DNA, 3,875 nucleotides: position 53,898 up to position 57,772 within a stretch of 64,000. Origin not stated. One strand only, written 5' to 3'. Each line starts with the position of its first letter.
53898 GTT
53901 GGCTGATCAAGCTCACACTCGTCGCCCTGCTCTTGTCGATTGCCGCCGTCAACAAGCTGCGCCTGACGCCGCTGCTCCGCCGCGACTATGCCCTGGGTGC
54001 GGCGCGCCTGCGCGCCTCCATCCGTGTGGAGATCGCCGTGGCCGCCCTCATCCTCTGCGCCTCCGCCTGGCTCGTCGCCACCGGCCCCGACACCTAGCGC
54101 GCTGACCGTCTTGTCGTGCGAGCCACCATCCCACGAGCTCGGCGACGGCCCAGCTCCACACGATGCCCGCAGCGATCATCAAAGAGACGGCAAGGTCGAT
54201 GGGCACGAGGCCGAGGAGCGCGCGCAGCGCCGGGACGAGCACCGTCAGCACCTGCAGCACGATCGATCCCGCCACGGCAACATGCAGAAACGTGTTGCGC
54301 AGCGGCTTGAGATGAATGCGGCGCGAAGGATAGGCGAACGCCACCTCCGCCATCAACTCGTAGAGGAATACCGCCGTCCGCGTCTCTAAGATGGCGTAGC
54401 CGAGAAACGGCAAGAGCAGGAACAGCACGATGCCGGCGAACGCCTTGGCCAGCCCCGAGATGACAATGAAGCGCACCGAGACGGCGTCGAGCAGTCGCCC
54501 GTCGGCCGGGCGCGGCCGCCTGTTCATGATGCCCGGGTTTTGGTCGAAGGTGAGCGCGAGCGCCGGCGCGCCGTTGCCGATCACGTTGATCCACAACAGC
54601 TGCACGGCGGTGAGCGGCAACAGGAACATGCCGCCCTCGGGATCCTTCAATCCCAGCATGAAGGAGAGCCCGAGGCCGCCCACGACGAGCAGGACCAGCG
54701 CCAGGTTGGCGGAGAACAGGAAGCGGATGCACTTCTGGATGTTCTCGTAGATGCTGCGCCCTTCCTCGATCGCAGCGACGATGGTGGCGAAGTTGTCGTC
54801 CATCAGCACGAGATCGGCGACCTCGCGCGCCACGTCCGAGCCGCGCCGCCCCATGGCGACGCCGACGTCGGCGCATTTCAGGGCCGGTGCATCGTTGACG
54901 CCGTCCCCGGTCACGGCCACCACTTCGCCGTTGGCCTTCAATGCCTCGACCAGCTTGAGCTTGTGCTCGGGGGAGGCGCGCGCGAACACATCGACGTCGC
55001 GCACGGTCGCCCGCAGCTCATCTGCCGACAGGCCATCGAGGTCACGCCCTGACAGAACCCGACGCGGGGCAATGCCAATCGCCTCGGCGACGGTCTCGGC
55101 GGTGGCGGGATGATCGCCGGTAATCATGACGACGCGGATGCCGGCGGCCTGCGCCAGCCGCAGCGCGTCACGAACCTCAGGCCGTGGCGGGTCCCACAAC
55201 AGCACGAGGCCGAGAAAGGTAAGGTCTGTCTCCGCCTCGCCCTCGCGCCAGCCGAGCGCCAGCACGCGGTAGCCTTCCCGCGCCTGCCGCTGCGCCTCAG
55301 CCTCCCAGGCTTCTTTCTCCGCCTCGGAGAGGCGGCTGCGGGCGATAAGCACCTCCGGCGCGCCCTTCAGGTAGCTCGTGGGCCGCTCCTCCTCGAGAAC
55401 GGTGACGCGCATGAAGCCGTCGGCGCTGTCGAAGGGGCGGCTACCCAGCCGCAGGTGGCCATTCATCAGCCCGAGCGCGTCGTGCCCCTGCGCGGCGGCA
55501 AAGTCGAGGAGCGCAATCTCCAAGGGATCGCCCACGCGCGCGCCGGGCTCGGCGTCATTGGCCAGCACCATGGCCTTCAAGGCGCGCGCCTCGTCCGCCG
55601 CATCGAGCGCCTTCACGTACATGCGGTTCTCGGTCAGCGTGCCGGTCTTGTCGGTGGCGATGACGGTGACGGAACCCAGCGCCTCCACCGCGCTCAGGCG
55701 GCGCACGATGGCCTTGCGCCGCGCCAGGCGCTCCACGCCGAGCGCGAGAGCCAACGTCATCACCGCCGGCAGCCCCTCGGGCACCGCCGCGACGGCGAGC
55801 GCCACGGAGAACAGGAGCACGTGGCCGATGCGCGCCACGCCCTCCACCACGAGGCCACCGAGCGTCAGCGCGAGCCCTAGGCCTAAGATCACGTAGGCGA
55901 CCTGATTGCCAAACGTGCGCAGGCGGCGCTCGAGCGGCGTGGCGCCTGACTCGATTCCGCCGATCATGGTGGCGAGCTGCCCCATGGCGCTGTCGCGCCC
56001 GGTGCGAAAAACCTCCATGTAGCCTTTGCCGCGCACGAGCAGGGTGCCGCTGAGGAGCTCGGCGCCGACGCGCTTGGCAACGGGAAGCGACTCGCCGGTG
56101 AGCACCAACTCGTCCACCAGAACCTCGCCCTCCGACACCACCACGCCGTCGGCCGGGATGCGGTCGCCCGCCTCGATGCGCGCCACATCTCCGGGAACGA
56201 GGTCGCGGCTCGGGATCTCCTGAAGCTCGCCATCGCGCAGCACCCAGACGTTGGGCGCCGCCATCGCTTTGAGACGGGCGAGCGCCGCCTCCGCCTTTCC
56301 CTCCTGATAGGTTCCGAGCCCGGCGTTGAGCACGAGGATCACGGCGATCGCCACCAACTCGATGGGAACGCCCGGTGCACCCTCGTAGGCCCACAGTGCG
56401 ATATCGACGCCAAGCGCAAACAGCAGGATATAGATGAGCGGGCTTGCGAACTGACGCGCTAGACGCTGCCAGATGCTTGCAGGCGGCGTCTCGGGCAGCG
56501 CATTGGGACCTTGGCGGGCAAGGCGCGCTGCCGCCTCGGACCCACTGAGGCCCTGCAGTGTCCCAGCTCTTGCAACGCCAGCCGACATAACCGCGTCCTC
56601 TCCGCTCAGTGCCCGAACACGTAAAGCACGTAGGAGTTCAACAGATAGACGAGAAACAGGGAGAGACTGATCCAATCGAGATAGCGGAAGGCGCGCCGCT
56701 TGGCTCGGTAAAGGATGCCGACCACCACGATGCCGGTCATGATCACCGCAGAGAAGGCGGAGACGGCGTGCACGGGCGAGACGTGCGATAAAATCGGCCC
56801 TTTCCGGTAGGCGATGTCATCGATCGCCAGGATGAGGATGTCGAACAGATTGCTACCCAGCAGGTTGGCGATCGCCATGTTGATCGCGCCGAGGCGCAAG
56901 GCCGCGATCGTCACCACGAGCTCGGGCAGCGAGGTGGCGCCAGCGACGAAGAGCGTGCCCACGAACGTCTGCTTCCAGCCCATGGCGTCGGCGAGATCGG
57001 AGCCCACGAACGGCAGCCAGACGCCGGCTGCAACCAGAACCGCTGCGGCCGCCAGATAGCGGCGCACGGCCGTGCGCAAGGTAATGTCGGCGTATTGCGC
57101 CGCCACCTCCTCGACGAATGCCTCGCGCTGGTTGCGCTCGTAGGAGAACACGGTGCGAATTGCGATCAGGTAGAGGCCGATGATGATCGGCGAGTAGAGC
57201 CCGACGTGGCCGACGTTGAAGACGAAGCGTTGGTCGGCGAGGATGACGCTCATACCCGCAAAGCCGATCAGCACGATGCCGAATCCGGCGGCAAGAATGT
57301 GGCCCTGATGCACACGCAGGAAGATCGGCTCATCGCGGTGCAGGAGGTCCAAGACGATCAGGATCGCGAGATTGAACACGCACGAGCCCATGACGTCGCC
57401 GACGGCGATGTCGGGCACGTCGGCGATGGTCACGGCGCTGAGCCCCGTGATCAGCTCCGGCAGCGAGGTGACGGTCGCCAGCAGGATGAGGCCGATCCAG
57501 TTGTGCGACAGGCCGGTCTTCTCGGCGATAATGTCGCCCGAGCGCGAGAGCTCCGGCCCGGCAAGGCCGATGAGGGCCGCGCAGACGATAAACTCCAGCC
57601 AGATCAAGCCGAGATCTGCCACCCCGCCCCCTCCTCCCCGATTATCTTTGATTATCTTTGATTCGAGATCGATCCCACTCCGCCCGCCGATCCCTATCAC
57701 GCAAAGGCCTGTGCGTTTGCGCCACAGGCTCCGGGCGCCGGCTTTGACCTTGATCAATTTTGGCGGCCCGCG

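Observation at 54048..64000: Putative low-oxygen/dormancy island centred on an FNR/FixK box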

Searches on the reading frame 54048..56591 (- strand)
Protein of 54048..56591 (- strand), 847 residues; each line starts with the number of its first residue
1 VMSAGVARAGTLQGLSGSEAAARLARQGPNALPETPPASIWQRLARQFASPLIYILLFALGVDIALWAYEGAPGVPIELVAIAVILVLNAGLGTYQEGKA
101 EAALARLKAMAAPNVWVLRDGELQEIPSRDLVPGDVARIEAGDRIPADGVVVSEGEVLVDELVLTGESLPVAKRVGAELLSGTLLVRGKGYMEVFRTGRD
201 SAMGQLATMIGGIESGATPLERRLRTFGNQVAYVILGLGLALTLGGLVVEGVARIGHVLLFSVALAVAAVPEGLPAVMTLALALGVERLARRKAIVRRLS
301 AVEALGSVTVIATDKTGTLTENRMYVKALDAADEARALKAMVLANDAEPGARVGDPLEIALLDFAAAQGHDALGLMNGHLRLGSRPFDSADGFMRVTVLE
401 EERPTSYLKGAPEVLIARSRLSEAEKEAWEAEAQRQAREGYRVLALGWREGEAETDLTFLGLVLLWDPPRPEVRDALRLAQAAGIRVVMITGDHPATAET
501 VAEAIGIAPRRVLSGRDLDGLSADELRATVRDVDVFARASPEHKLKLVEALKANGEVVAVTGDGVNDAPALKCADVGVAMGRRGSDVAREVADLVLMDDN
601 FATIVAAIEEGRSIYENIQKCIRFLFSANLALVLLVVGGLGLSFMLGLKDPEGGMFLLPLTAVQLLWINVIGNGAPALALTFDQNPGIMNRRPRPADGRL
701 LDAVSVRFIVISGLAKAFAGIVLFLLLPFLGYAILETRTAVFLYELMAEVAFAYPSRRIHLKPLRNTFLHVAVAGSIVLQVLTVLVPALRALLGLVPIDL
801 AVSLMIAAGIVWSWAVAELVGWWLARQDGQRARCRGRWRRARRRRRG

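Call 7: search_protein_families(library=pfam, proteins=[window:54048-56591:-])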
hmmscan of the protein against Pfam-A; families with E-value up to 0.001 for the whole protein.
window:54048-56591:- (847 aa): 7 families
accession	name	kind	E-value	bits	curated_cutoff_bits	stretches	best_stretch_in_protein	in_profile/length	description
PF00122.25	E1-E2_ATPase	-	1.2e-48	165.5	28.1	1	110-292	2-181/181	E1-E2 ATPase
PF00689.26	Cation_ATPase_C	-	4.1e-27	95.5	27.3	1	658-822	2-174/175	Cation transporting ATPase, C-terminus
PF00702.32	Hydrolase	-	6.9e-22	79.2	26.4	1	309-575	2-191/191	haloacid dehalogenase-like hydrolase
PF00690.31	Cation_ATPase_N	-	2.3e-15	56.4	20.4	1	12-61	18-67/69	Cation transporter/ATPase, N-terminus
PF13246.12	Cation_ATPase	-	5.1e-07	30.1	21.7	1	351-419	18-88/91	Cation transport ATPase (P-type)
PF12710.13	HAD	-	6e-07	30.5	27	1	427-572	40-189/189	haloacid dehalogenase-like hydrolase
PF08282.18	Hydrolase_3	-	2.3e-06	28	20.9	1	546-605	194-252/255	haloacid dehalogenase-like hydrolase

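Call 53: search_protein_families(library=ncbifam, proteins=[window:54048-56591:-], max_evalue=0.001)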
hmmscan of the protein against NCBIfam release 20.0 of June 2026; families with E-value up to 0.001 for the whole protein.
window:54048-56591:- (847 aa): 25 families
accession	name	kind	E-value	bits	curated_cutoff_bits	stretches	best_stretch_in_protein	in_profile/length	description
TIGR01522.1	ATPase-IIA2_Ca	equivalog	5.7e-150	500.8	798.3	1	13-825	22-851/854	calcium-transporting P-type ATPase, PMR1-type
TIGR01116.1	ATPase-IIA1_Ca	equivalog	3.2e-135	452.2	703.4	2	407-806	398-780/799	calcium-translocating P-type ATPase, SERCA-type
TIGR01647.1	ATPase-IIIA_H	equivalog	3.4e-125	419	615.5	1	14-683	1-647/755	plasma-membrane proton-efflux P-type ATPase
TIGR01517.1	ATPase-IIB_Ca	equivalog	1.2e-117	394.3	507.05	1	13-784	54-842/882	calcium-translocating P-type ATPase, PMCA-type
TIGR01523.1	ATPase-IID_K-Na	equivalog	8.8e-109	364.5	645.05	3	352-696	456-826/997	potassium/sodium efflux P-type ATPase, fungal-type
TIGR01106.1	ATPase-IIC_X-K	subfamily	2.4e-103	346.8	946.1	3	12-329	34-365/997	Na,H/K antiporter P-type ATPase subunit alpha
TIGR01494.1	ATPase_P-type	subfamily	6.5e-96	321.6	62.3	2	82-508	2-366/478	HAD-IC family P-type ATPase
TIGR01525.1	ATPase-IB_hvy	subfamily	2.3e-90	304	346.25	2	76-510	18-428/560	heavy metal translocating P-type ATPase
TIGR01524.1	ATPase-IIIB_Mg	equivalog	2.4e-90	303.6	610.75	1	13-828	32-855/867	magnesium-translocating P-type ATPase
NF011702.0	PRK15122.1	subfamily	2e-85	287.5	975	2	180-827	248-893/907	magnesium-translocating P-type ATPase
TIGR01512.1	ATPase-IB2_Cd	subfamily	3.4e-67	227.3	313.5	3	78-336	20-262/494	cadmium family heavy metal-translocating P-type ATPase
TIGR01511.1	ATPase-IB1_Cu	subfamily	4e-58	197.6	397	3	79-338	46-291/542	copper-translocating P-type ATPase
TIGR01657.1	P-ATPase-V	hypoth_equivalog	8.5e-58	195.7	618.25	3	11-338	136-479/1055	ATP13A2 family polyamine export P-type ATPase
NF008262.1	PRK11033.1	equivalog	6.3e-52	177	1005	2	83-510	202-601/731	zinc/cadmium/mercury/lead-transporting ATPase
NF033775.1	P_type_ZntA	exception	1.5e-43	149.1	1240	3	84-366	208-486/732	Zn(II)/Cd(II)/Pb(II) translocating P-type ATPase ZntA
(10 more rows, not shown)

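Call 64: search_solved_structures(query=window:54048-56591:-, max_evalue=1e-40, show_alignments=1)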
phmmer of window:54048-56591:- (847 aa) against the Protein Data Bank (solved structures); distinct sequences matched with E-value up to 1e-40: 71 (the best 60 are shown).
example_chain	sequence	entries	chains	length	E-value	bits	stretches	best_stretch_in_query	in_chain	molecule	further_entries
9euq_A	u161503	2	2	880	4e-118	398.9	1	10-793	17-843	Calcium-transporting ATPase lmo0841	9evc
6zhf_A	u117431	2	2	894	5.2e-118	398.5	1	10-793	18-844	Calcium-transporting ATPase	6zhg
8iww_A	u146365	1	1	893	7.2e-117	394.7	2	336-813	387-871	Calcium-transporting ATPase type 2C member 1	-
8iwp_A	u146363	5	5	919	8.1e-117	394.5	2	336-813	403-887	Calcium-transporting ATPase type 2C member 1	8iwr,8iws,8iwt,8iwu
7yag_A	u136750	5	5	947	9.3e-117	394.3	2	336-813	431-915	Calcium-transporting ATPase type 2C member 1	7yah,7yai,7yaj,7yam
6zhh_A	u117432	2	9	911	9e-116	391.1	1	11-793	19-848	Calcium-transporting ATPase | Calcium-transporting ATPase lmo0841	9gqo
8owa_A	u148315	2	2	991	3.9e-108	365.8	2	449-716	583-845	Sarcoplasmic/endoplasmic reticulum calcium ATPase 1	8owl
1iwo_A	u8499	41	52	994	3.9e-108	365.8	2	449-716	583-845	Sarcoplasmic/endoplasmic reticulum calcium ATPase 1 | Sarcoplasmic/endoplasmic reticulum calcium ATPase 1a | Sarcoplasmic/endoplasmic reticulum calcium ATPase 1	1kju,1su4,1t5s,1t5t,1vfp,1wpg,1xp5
4bew_A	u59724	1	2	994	3.9e-108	365.8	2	449-716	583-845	SARCOPLASMIC/ENDOPLASMIC RETICULUM CALCIUM ATPASE 1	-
2dqs_A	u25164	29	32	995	3.9e-108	365.8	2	449-716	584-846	Sarcoplasmic/endoplasmic reticulum calcium ATPase 1 | SERCA1a | SARCOPLASMIC ENDOPLASMIC RETICULUM CALCIUM ATPASE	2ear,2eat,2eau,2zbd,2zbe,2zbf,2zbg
3w5b_A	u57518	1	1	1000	4e-108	365.8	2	449-716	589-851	SERCA1a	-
27qy_A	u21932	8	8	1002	4.1e-108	365.8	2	449-716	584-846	Sarcoplasmic/endoplasmic reticulum calcium ATPase 1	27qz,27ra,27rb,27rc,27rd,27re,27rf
4nab_A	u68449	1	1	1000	1e-107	364.5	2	449-716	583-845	Sarcoplasmic/endoplasmic reticulum calcium ATPase 1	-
5zmw_A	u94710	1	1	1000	1e-107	364.5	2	449-716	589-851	Sarcoplasmic/endoplasmic reticulum calcium ATPase 1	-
3tlm_A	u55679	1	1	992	1.4e-107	364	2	451-717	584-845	Sarcoplasmic/endoplasmic reticulum calcium ATPase 1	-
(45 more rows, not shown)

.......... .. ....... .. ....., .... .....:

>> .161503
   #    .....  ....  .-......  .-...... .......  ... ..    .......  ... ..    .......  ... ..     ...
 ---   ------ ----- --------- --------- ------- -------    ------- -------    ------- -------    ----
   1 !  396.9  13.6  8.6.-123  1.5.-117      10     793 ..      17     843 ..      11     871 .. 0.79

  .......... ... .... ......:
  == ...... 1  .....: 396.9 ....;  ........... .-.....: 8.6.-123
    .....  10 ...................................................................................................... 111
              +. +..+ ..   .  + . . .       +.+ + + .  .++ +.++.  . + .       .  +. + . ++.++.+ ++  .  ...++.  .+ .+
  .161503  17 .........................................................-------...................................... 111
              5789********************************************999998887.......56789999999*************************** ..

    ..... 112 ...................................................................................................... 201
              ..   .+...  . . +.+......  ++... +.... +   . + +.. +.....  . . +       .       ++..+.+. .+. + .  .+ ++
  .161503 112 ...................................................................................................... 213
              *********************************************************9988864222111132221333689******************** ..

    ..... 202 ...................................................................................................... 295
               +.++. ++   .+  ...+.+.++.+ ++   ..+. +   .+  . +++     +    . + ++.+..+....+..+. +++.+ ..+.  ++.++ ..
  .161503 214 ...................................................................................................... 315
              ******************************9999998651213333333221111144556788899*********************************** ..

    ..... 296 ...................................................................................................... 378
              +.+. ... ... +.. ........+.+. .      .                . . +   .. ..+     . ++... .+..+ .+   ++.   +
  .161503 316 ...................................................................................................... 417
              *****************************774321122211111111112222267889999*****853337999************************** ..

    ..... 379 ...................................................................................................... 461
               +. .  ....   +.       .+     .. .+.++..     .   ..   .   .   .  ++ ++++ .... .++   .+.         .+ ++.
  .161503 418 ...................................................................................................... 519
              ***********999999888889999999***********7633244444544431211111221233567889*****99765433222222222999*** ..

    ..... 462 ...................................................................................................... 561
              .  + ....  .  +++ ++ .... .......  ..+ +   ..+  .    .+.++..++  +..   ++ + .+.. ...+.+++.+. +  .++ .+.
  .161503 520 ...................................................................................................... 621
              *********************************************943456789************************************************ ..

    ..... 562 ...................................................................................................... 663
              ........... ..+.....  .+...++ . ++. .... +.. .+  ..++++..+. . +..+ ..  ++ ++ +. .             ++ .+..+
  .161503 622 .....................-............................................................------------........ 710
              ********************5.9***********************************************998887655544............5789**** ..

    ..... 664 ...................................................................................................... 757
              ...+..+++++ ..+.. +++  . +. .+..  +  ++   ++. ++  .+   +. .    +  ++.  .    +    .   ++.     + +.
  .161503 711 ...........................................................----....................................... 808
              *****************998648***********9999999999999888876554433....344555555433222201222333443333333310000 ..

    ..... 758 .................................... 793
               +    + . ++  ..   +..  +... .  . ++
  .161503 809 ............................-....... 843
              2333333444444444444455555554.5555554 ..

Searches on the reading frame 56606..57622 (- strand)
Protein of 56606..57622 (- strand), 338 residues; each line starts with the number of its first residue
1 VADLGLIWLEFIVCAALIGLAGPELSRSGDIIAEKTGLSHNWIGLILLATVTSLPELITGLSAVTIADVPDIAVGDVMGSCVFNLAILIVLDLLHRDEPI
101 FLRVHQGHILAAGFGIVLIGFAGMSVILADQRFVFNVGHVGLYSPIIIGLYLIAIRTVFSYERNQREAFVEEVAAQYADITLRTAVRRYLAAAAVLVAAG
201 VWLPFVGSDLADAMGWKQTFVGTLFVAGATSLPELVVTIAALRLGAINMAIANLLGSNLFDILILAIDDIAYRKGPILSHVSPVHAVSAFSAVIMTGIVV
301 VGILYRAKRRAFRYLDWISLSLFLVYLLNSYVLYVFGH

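Call 7: search_protein_families(library=pfam, proteins=[window:56606-57622:-])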
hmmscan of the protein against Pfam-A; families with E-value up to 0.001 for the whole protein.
window:56606-57622:- (338 aa): 1 family
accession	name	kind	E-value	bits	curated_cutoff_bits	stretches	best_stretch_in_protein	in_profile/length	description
PF01699.29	Na_Ca_ex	-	1.3e-28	100.3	24.9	2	191-331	8-150/151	Sodium/calcium exchanger protein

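Call 53: search_protein_families(library=ncbifam, proteins=[window:56606-57622:-], max_evalue=0.001)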
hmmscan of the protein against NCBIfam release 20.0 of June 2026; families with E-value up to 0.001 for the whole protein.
window:56606-57622:- (338 aa): 5 families
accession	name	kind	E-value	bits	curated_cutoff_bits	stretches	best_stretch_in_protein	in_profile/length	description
TIGR00367.1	TIGR00367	hypoth_equivalog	1.1e-25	90.4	179.65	1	25-326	22-309/312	calcium/sodium antiporter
NF008005.0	PRK10734.1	equivalog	1.6e-16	60.4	432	1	16-332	13-318/325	calcium/sodium antiporter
TIGR00927.1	2A1904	subfamily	1.2e-06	26.5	710.1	1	32-87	1072-1126/1209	K+-dependent Na+/Ca+ exchanger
TIGR00846.1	caca2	superfamily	2.9e-05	23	317.45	1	12-83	234-304/372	calcium/proton exchanger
TIGR00378.1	cax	equivalog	0.00026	20.3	211.15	0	18-87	217-284/349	calcium/proton exchanger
